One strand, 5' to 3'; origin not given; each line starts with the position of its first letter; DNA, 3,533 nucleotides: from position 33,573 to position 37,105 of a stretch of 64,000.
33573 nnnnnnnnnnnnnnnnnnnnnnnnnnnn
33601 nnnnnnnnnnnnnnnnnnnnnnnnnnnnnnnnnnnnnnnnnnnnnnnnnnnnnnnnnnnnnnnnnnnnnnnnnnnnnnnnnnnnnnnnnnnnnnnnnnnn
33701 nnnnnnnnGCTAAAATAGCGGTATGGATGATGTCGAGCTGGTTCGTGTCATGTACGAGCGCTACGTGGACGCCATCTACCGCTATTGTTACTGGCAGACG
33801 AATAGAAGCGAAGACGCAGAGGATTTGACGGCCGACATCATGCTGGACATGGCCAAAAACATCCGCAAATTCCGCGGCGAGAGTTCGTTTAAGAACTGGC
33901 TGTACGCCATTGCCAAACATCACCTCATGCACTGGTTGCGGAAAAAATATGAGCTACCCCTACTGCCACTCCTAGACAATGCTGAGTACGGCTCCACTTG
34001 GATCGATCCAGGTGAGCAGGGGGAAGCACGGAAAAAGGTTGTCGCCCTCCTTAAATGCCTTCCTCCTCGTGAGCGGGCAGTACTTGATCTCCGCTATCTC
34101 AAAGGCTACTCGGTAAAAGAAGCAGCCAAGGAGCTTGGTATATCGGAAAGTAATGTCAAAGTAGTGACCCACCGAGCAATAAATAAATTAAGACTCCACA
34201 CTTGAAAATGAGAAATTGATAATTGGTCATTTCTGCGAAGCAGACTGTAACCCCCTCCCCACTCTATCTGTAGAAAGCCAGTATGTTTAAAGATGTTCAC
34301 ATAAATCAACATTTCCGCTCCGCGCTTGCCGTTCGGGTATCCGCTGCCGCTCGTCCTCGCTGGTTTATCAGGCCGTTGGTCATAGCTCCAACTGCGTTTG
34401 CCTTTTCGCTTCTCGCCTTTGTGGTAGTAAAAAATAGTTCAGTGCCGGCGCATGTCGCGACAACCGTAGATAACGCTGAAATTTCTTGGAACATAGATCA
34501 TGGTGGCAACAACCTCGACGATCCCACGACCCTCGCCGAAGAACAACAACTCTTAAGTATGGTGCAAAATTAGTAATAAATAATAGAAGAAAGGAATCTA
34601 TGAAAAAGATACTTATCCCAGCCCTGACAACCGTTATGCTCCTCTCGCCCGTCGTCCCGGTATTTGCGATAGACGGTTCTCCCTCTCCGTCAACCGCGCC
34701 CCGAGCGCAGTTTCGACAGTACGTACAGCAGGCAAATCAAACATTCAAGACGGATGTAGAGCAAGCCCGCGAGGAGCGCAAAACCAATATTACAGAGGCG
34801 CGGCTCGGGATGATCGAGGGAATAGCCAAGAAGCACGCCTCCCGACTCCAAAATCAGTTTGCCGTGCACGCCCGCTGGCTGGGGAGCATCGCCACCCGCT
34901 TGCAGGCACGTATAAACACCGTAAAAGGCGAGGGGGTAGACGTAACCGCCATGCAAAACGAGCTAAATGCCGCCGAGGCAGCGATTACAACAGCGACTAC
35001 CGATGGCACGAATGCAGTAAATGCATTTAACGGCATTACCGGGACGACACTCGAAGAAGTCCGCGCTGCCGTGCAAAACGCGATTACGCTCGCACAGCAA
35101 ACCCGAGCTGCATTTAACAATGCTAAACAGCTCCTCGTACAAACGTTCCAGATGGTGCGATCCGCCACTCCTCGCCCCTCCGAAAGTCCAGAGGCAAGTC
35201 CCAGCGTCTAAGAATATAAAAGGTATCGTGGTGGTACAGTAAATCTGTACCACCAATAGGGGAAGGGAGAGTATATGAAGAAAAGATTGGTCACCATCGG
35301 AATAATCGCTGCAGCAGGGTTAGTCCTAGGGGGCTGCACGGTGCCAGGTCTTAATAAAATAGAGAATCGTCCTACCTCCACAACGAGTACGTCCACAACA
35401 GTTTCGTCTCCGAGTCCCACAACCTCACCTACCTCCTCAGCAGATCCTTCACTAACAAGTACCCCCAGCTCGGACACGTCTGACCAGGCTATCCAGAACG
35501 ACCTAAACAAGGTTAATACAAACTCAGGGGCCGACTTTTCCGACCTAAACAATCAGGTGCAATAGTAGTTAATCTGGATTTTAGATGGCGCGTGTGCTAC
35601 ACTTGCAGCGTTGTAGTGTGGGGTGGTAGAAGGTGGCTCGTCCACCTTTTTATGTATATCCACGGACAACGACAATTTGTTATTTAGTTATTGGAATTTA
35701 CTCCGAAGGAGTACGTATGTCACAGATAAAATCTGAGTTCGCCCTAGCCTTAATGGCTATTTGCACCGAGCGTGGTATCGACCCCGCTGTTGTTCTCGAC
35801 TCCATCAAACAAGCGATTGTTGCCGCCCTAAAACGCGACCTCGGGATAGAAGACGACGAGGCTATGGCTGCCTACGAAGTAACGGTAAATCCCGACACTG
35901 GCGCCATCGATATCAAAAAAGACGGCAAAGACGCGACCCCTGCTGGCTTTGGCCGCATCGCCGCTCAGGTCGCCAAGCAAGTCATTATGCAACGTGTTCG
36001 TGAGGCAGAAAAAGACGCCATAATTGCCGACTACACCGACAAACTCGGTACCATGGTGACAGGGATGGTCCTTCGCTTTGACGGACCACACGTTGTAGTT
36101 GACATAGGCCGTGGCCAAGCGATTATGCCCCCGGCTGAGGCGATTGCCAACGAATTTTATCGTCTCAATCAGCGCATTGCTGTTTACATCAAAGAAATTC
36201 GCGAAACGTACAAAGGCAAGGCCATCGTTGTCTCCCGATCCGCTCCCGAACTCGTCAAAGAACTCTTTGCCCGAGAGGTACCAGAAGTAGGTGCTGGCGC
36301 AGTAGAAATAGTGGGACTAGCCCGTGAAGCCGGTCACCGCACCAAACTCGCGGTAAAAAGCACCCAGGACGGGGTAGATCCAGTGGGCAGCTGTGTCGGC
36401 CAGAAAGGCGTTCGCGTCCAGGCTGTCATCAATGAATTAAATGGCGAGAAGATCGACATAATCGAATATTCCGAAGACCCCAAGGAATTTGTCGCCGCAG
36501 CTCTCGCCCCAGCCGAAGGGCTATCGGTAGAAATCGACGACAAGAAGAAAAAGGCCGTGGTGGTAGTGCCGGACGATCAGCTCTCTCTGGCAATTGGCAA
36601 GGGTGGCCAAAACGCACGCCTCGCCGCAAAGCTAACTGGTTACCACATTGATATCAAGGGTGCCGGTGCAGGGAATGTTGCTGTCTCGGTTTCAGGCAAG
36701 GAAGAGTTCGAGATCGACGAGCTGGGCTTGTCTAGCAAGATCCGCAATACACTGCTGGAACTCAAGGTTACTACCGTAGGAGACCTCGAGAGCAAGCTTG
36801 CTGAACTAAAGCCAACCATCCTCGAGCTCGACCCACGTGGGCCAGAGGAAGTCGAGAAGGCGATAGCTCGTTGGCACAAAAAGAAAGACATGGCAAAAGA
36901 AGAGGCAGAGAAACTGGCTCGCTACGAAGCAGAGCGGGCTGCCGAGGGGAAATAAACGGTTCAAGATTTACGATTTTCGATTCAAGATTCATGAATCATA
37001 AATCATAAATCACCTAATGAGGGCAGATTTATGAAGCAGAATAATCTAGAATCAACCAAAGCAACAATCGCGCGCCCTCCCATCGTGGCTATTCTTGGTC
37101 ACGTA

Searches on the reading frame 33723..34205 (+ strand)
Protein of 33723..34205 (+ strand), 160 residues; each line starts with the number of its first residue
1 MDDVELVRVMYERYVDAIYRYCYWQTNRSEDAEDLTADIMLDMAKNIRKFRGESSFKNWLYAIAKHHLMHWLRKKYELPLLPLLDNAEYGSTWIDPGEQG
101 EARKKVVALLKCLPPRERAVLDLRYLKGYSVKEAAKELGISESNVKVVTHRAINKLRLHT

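Call 4: search_protein_families(library=pfam, proteins=[window:33723-34205:+], max_evalue=0.01)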
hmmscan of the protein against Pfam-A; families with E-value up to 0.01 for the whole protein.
window:33723-34205:+ (160 aa): 8 families
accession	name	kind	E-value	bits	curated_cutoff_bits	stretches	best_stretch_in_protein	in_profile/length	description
PF04545.22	Sigma70_r4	-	4.7e-16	58.5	24.1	1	109-157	1-49/50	Sigma-70, region 4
PF08281.18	Sigma70_r4_2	-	2.1e-15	56.5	25.7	1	105-156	3-54/54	Sigma-70, region 4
PF04542.20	Sigma70_r2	-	1.8e-14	53.7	24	1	10-75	1-68/71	Sigma-70 region 2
PF00196.25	GerE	-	2.5e-07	30.6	23.5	1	113-159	3-48/57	Bacterial regulatory proteins, luxR family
PF07638.17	Sigma70_ECF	-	2.5e-06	27.9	21.1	1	108-146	132-169/185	ECF sigma factor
PF13518.12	HTH_28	-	0.00011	22.6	25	1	123-151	7-35/52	Helix-turn-helix domain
PF13384.12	HTH_23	-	0.0012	19.1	24.6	1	123-143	12-32/50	Homeodomain-like domain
PF06056.18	Terminase_5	-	0.0053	17.1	20.3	0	125-145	10-30/58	Putative ATPase subunit of terminase (gpP-like)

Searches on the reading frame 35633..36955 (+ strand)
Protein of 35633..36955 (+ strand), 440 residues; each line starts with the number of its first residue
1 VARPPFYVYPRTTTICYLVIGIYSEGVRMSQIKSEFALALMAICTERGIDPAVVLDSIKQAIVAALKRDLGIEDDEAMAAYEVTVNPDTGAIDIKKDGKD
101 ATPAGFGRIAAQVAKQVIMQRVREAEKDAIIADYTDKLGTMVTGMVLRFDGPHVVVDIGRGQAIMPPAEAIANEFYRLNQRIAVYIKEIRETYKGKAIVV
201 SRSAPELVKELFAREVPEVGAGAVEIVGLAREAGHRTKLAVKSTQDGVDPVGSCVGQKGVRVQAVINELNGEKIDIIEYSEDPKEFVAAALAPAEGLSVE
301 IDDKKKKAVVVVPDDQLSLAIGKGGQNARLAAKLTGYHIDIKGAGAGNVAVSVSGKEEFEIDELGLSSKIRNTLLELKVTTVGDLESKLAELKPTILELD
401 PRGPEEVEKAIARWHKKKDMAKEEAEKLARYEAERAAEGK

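Call 4: search_protein_families(library=pfam, proteins=[window:35633-36955:+], max_evalue=0.01)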
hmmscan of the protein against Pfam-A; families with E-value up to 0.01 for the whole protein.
window:35633-36955:+ (440 aa): 6 families
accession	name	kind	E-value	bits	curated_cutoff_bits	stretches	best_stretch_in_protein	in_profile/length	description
PF13184.12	KH_5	-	3e-29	101.4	27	1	233-301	1-69/69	NusA-like KH domain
PF08529.16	NusA_N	-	1.3e-15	58.1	23.8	2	35-95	1-56/119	NusA N-terminal domain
PF23095.1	KH_NusA_C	-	1.2e-05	25.7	34.2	1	308-350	1-43/59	Transcription termination/antitermination protein NusA, KH domain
PF00013.35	KH_1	-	2.5e-05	24.4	21.5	1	309-358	3-55/66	KH domain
PF07650.23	KH_2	-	7.3e-05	23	22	1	285-338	4-57/78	KH domain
PF03118.21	RNA_pol_A_CTD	-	0.0023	18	23.8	1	358-388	12-42/67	Bacterial RNA polymerase, alpha chain C terminal domain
